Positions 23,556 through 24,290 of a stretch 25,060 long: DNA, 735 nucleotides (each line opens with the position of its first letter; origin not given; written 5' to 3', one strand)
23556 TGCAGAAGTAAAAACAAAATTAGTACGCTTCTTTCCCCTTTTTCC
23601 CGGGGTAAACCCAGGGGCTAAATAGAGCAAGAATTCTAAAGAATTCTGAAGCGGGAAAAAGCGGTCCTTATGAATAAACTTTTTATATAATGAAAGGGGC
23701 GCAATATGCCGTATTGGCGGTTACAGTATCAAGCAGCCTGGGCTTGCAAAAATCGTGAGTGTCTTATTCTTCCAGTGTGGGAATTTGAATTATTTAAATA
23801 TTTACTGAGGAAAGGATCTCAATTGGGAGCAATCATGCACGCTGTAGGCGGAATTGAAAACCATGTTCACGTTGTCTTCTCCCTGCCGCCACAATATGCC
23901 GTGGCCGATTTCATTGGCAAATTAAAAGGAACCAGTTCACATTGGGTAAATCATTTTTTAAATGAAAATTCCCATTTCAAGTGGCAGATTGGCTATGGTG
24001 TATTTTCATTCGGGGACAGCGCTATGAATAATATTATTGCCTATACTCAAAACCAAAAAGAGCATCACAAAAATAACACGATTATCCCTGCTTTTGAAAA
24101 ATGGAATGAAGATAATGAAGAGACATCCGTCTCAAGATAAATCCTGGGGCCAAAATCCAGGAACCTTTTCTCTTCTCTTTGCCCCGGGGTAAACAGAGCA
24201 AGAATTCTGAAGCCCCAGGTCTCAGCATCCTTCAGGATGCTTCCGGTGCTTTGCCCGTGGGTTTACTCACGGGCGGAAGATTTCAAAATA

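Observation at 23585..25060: RAYT-type HUH transposase flanked by a tandem array of four-hairpin composite repeats (REPIN/BIME-like) running to the contig end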

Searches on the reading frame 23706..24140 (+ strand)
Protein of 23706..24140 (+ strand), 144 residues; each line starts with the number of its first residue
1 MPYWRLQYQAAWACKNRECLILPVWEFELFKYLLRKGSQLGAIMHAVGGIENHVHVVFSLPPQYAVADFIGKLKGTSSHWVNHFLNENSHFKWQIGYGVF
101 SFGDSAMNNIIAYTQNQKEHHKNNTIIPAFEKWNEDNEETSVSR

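Call 5: search_protein_families(library=pfam, proteins=[window:23706-24140:+], max_evalue=0.1)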
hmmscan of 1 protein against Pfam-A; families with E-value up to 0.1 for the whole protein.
window:23706-24140:+ (144 aa): 1 family
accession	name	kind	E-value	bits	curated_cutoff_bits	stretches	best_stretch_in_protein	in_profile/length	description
PF01797.21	Y1_Tnp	-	6.5e-20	71.9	23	1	3-117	2-121/121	Transposase IS200 like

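Call 6: search_protein_families(library=ncbifam, proteins=[window:23706-24140:+], max_evalue=0.1)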
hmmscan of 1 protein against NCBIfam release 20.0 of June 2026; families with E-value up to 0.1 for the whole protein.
window:23706-24140:+ (144 aa): 1 family
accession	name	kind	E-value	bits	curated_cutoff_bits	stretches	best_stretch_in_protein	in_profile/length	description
NF033573.1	transpos_IS200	equivalog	2e-14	53.9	55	1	3-116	8-126/126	IS200/IS605 family transposase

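Call 11: find_homologous_proteins(query=window:23706-24140:+)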
Query window:23706-24140:+ (144 aa): 128 proteins with E <= 0.001 among 138 candidates; the best 120 are listed.
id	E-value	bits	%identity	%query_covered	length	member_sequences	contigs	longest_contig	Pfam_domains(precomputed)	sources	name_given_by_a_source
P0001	1.0e-95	336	99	100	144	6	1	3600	PF01797.22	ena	-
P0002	4.5e-72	259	78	96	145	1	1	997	PF01797.22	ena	-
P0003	2.4e-54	202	62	99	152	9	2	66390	PF01797.22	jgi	jgi:putative transposase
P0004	3.2e-54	201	61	99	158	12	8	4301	PF01797.22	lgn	-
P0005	5.1e-54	200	61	99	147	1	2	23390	PF01797.22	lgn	-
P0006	3.6e-53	198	61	99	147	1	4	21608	PF01797.22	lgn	-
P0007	1.8e-52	195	63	96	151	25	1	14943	PF01797.22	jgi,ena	-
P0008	3.9e-52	194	59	99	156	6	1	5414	PF01797.22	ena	-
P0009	4.3e-52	194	61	100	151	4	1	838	PF01797.22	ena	-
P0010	1.8e-51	192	59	99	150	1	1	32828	PF01797.22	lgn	-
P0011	2.8e-51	192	60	96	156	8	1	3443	PF01797.22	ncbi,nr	ncbi:MAG: IS200/IS605 family transposase [bacterium]|nr:IS200/IS605 family transposase [bacterium]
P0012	2.3e-50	189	59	96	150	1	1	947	PF01797.22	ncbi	-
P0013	6.7e-50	187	59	96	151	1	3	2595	PF01797.22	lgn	-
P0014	1.0e-49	186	57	99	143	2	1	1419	PF01797.22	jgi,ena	-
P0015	1.3e-49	186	57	96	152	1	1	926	PF01797.22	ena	-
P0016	1.5e-49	186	58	99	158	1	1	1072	PF01797.22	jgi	-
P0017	1.8e-49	186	59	96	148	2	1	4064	PF01797.22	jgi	jgi:REP element-mobilizing transposase RayT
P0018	6.3e-49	184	58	96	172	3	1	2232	PF01797.22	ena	-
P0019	1.1e-48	183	57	99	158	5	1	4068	PF01797.22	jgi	jgi:putative transposase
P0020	8.2e-48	180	55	99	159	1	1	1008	PF01797.22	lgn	-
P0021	8.6e-48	180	55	99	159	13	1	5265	PF01797.22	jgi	-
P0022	1.0e-47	180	56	96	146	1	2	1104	PF01797.22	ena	-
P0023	2.4e-47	179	54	100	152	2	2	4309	PF01797.22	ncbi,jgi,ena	-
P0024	2.4e-47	179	57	96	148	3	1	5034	PF01797.22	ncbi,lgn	ncbi:MAG: IS200/IS605 family transposase [bacterium]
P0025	1.2e-46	176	56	99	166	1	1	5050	PF01797.22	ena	-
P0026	1.9e-46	176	56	96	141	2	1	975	PF01797.22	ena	-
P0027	1.9e-45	173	56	99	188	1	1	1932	PF01797.22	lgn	-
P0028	5.3e-44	168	55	94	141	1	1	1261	PF01797.22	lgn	-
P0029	5.5e-40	155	49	99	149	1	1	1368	PF01797.22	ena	-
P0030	1.2e-38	151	59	82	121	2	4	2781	PF01797.22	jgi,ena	jgi:REP element-mobilizing transposase RayT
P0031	4.8e-37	145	47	96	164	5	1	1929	PF01797.22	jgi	jgi:REP element-mobilizing transposase RayT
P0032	6.3e-37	145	45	98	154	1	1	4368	PF01797.22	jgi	jgi:putative transposase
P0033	6.3e-37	145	45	96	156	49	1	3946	PF01797.22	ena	-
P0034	1.6e-36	144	49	99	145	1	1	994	PF01797.22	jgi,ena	-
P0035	2.1e-36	143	47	99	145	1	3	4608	PF01797.22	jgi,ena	jgi:REP element-mobilizing transposase RayT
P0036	2.4e-35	140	47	96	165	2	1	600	PF01797.22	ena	-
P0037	4.0e-34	136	51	82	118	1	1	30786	PF01797.22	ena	-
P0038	2.2e-32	130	46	91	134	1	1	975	PF01797.22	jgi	jgi:putative transposase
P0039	2.5e-32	130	73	56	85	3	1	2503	PF01797.22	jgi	jgi:REP element-mobilizing transposase RayT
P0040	1.2e-30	125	45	95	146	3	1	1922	PF01797.22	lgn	-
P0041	7.1e-30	122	57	66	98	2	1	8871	PF01797.22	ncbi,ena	-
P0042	3.0e-28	117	44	94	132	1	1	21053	PF01797.22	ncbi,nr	ncbi:MAG TPA: IS200/IS605 family transposase [Thermomicrobiaceae bacterium]|nr:IS200/IS605 family tr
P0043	4.3e-28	116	42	95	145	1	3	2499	PF01797.22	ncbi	-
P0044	4.8e-28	116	41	99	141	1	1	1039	PF01797.22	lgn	-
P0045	4.3e-27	113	40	93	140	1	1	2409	PF01797.22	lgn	-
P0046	5.9e-27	113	43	91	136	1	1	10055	PF01797.22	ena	-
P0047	8.5e-27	112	42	90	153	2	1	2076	PF01797.22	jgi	jgi:REP-associated tyrosine transposase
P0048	4.8e-26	110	41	94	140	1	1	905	PF01797.22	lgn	-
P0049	5.0e-26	110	41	90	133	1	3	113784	PF01797.22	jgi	jgi:REP element-mobilizing transposase RayT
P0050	1.0e-25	109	40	94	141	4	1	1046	PF01797.22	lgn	-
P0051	1.1e-25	108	38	94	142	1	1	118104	PF01797.22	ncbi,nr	ncbi:MAG: IS200/IS605 family transposase [Blastocatellia bacterium]|nr:IS200/IS605 family transposas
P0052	1.9e-25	108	38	95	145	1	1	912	PF01797.22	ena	-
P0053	2.3e-25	107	40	93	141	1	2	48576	PF01797.22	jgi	jgi:putative transposase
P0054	2.8e-25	107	41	94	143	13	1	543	PF01797.22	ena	-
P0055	3.3e-25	107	41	88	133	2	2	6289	PF01797.22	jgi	jgi:REP element-mobilizing transposase RayT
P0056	3.6e-25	107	41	88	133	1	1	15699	PF01797.22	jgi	jgi:putative transposase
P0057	4.7e-25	106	41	94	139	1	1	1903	PF01797.22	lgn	-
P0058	5.5e-25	106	45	69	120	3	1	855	PF01797.22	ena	-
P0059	6.1e-25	106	39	90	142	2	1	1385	PF01797.22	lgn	-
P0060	6.7e-25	106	38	99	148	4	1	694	PF01797.22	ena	-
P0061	6.8e-25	106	44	90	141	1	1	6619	PF01797.22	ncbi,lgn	-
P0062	7.2e-25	106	40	94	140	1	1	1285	PF01797.22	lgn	-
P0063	1.4e-24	105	41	96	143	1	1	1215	PF01797.22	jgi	jgi:putative transposase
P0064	2.3e-24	104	40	94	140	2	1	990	PF01797.22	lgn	-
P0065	3.2e-24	104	39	96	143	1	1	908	PF01797.22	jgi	-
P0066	3.2e-24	104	41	93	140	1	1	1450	PF01797.22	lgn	-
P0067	3.6e-24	104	42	94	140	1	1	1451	PF01797.22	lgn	-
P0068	5.4e-24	103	40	94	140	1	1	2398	PF01797.22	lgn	-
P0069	5.8e-24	103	42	93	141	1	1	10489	PF01797.22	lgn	-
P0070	6.8e-24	103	42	90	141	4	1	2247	PF01797.22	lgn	-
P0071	7.2e-24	103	40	94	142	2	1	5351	PF01797.22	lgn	-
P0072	7.9e-24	102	41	93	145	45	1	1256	PF01797.22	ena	-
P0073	9.5e-24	102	37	96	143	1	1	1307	PF01797.22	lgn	-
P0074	9.9e-24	102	40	92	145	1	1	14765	PF01797.22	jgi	jgi:putative transposase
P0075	1.1e-23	102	38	94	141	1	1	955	PF01797.22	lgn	-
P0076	1.1e-23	102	38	97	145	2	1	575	PF01797.22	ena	-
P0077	1.3e-23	102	40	94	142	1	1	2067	PF01797.22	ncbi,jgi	-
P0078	1.4e-23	102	40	94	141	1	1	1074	PF01797.22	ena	-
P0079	2.0e-23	101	39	94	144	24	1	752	PF01797.22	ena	-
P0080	2.1e-23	101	40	97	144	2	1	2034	PF01797.22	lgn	-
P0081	2.6e-23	101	38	92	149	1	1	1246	PF01797.22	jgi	jgi:putative transposase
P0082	2.8e-23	101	37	95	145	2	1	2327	PF01797.22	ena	-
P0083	2.9e-23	101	40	94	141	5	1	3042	PF01797.22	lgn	-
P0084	3.4e-23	100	41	90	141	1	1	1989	PF01797.22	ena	-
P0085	3.6e-23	100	38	93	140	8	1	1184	PF01797.22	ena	-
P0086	3.8e-23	100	47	84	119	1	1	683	PF01797.22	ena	-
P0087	5.3e-23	100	38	94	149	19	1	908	PF01797.22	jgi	-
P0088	6.6e-23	99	37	94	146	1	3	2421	PF01797.22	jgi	jgi:REP-associated tyrosine transposase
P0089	6.7e-23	99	37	94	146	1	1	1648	PF01797.22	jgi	jgi:putative transposase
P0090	7.2e-23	99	39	92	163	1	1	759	PF01797.22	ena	-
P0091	9.0e-23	99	41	93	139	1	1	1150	PF01797.22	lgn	-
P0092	1.3e-22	98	40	96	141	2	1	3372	PF01797.22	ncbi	-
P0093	1.4e-22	98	36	93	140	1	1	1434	PF01797.22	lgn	-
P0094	1.7e-22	98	37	97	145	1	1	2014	PF01797.22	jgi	jgi:putative transposase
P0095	1.9e-22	98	38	92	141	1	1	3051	PF01797.22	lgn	-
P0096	1.9e-22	98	41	88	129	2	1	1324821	PF01797.22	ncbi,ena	-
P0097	2.0e-22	98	33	95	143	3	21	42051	PF01797.22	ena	-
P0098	2.7e-22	97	43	84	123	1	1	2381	PF01797.22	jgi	jgi:putative transposase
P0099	2.8e-22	97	41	81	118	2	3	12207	PF01797.22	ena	-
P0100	5.0e-22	97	37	94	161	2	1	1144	PF01797.22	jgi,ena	-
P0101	7.8e-22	96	38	95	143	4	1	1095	PF01797.22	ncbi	-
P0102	8.1e-22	96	39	100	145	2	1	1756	PF01797.22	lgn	-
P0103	8.8e-22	96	48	64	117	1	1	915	PF01797.22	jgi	-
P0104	1.1e-21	95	39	92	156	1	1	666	PF01797.22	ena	-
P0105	1.4e-21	95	42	81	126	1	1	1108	PF01797.22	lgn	-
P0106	1.6e-21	95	47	60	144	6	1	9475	PF01797.22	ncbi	-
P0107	2.6e-21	94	38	94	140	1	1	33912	PF01797.22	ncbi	-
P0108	3.2e-21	94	35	96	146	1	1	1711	PF01797.22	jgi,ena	jgi:putative transposase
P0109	4.1e-21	94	41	83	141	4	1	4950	PF01797.22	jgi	-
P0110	4.2e-21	94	43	84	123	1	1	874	PF01797.22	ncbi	-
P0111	4.4e-21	93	39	96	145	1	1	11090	PF01797.22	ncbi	-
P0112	5.1e-21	93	39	90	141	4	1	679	PF01797.22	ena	-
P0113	5.5e-21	93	40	81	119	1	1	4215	PF01797.22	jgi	-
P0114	7.6e-21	93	39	91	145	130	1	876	PF01797.22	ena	-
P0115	1.2e-20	92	43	80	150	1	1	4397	PF01797.22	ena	-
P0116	2.1e-20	91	38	94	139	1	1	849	PF01797.22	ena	-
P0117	1.7e-19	88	40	85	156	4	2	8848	PF01797.22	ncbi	-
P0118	7.3e-19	86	41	67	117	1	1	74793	PF01797.22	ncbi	ncbi:MAG: transposase [Pyrinomonadaceae bacterium]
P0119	2.8e-18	84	34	87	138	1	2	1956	PF01797.22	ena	-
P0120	3.0e-18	84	44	61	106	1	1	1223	PF01797.22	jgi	jgi:putative transposase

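Call 12: find_encoding_contigs(protein=window:23706-24140:+, flank=10000, max_places=10)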
Protein window:23706-24140:+ (144 aa): no gene with exactly this product is on record in the collection.

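Call 13: find_encoding_contigs(protein=P0001, flank=10000, max_places=10)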
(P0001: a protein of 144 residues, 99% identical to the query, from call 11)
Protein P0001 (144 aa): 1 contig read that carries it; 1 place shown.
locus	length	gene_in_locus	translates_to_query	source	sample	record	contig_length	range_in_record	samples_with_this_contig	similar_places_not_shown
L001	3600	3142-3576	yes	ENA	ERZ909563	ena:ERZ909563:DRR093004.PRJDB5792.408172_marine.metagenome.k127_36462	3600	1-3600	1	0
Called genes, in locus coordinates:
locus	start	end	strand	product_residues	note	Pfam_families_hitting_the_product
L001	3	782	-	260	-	?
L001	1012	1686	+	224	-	PF01325:Fe_dep_repress, PF02742:Fe_dep_repr_C, PF04023:FeoA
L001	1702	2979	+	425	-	PF01566:Nramp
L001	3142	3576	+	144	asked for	PF01797:Y1_Tnp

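Call 14: find_encoding_contigs(protein=P0003, flank=10000, max_places=6)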
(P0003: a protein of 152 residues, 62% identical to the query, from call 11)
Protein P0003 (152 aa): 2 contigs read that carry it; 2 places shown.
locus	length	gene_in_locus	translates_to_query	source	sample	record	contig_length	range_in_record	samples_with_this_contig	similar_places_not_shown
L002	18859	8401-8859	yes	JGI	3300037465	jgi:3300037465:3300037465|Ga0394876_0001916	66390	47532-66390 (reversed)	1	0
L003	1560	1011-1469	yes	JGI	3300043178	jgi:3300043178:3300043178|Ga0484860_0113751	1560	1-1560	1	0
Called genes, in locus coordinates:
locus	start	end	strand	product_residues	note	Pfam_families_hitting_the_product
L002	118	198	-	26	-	-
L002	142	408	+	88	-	PF01934:HepT-like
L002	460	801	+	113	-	PF01245:Ribosomal_L19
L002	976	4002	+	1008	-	PF01436:NHL (faint)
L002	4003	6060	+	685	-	PF00691:OmpA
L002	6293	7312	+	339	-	PF27225:AF_1859_N, PF10040:CRISPR_Cas6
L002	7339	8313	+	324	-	PF09623:Cas_NE0113, PF00196:GerE, PF08281:Sigma70_r4_2 (weak), PF13936:HTH_38 (weak)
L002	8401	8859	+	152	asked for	PF01797:Y1_Tnp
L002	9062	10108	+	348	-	PF18211:Csm1_B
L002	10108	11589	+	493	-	PF22335:Cas10-Cmr2_palm2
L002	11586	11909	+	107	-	PF03750:Csm2_III-A (weak)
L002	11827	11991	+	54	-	PF03750:Csm2_III-A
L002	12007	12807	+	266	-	PF03787:RAMPs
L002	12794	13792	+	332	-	PF17953:Csm4_C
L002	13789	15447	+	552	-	PF03787:RAMPs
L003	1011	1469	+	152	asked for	PF01797:Y1_Tnp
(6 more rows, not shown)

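Call 24: find_encoding_contigs(protein=P0005, flank=10000, max_places=4)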
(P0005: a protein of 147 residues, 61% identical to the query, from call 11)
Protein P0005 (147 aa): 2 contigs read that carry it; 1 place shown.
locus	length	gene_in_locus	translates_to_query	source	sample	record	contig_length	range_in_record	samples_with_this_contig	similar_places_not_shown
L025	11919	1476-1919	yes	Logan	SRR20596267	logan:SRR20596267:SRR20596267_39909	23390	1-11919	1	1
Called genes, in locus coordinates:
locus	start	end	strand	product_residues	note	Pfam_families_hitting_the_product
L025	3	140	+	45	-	?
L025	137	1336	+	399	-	PF09623:Cas_NE0113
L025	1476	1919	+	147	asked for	PF01797:Y1_Tnp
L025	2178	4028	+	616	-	-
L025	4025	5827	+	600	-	PF22335:Cas10-Cmr2_palm2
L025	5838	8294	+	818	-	PF03787:RAMPs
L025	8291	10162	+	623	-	PF03787:RAMPs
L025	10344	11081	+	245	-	-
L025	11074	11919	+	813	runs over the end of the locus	PF00313:CSD, PF03787:RAMPs (faint)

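Call 25: find_encoding_contigs(protein=P0010, flank=10000, max_places=4)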
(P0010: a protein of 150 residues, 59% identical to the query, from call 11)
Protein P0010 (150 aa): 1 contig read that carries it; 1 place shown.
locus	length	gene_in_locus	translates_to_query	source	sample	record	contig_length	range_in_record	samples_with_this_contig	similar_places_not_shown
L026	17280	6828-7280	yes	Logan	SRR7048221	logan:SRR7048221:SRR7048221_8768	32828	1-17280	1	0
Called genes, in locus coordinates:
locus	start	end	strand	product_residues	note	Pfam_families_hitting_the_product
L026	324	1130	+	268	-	PF01678:DAP_epimerase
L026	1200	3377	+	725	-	PF05226:CHASE2, PF00211:Guanylate_cyc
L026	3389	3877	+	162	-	PF05991:NYN_YacP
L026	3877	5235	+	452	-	PF00512:HisKA, PF02518:HATPase_c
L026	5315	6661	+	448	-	PF00072:Response_reg, PF07724:AAA_2 (faint), PF00158:Sigma54_activat, PF14532:Sigma54_activ_2, PF07728:AAA_5, PF25601:AAA_lid_14, PF02954:HTH_8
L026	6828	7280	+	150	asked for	PF01797:Y1_Tnp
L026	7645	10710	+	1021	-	PF25275:Golvesin_C, PF01520:Amidase_3 (weak), PF00041:fn3 (weak)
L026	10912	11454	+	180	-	PF13590:DUF4136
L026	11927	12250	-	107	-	PF01906:YbjQ_1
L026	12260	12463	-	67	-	-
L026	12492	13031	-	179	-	PF01066:CDP-OH_P_transf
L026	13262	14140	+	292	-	PF01418:HTH_6, PF01380:SIS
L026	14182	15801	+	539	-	PF08450:SGL (faint), PF10282:Lactonase (faint), PF21959:DUF6923 (weak), PF24684:Vgb_lyase (faint), PF01841:Transglut_core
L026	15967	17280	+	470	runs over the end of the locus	PF03553:Na_H_antiporter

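Call 26: find_encoding_contigs(protein=P0007, flank=10000, max_places=4)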
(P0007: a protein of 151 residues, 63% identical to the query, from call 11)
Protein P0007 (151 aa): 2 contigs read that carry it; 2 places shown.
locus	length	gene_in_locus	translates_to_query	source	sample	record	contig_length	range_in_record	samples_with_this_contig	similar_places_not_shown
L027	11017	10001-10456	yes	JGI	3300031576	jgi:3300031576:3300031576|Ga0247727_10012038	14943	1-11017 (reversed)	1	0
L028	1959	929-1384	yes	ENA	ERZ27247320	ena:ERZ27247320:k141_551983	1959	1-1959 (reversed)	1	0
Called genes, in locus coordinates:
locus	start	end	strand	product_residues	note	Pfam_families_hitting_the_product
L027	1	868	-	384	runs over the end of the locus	PF01292:Ni_hydr_CYTB (weak), PF00033:Cytochrome_B, PF13631:Cytochrom_B_N_2, PF00032:Cytochrom_B_C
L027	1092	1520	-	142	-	PF00355:Rieske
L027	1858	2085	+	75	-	-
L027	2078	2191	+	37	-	-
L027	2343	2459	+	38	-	-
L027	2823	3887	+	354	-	-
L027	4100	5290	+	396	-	PF13439:Glyco_transf_4, PF13579:Glyco_trans_4_4, PF20706:GT4-conflict (faint), PF00534:Glycos_transf_1, PF13692:Glyco_trans_1_4, PF13524:Glyco_trans_1_2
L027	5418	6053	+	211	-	-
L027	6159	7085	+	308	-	PF08551:DUF1751, PF01694:Rhomboid, PF20216:DUF6576 (weak)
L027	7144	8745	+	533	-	PF07833:Cu_amine_oxidN1, PF01520:Amidase_3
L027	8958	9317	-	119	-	-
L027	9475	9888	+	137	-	PF10040:CRISPR_Cas6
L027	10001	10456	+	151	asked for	PF01797:Y1_Tnp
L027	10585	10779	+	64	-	-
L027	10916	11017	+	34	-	?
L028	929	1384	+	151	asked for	PF01797:Y1_Tnp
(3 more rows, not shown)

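Call 30: search_solved_structures(query=window:23706-24140:+, max_evalue=1, show_alignments=3)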
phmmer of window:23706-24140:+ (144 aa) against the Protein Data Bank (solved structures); distinct sequences matched with E-value up to 1: 9.
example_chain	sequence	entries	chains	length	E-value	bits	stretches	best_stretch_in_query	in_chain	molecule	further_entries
2fyx_A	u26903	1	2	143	1.5e-05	28.3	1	4-117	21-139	transposase, putative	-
2xm3_A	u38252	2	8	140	3.6e-05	27.1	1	4-80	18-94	TRANSPOSASE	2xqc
2xma_A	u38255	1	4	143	3.8e-05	27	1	4-80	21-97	TRANSPOSASE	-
2a6m_A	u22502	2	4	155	4.3e-05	26.9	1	5-133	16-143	ISHp608 transposase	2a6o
2vhg_A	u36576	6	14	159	4.6e-05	26.8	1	5-133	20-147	TRANSPOSASE ORFA | Putative transposase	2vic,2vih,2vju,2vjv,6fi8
2xo6_A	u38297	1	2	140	5.8e-05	26.5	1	4-79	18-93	TRANSPOSASE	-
2f4f_A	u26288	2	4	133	0.00019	24.7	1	7-117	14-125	Transposase, putative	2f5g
2ec2_A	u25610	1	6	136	0.0013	22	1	7-117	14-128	136aa long hypothetical transposase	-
7q58_A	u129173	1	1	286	0.12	15.6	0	37-56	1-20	SAKe6BR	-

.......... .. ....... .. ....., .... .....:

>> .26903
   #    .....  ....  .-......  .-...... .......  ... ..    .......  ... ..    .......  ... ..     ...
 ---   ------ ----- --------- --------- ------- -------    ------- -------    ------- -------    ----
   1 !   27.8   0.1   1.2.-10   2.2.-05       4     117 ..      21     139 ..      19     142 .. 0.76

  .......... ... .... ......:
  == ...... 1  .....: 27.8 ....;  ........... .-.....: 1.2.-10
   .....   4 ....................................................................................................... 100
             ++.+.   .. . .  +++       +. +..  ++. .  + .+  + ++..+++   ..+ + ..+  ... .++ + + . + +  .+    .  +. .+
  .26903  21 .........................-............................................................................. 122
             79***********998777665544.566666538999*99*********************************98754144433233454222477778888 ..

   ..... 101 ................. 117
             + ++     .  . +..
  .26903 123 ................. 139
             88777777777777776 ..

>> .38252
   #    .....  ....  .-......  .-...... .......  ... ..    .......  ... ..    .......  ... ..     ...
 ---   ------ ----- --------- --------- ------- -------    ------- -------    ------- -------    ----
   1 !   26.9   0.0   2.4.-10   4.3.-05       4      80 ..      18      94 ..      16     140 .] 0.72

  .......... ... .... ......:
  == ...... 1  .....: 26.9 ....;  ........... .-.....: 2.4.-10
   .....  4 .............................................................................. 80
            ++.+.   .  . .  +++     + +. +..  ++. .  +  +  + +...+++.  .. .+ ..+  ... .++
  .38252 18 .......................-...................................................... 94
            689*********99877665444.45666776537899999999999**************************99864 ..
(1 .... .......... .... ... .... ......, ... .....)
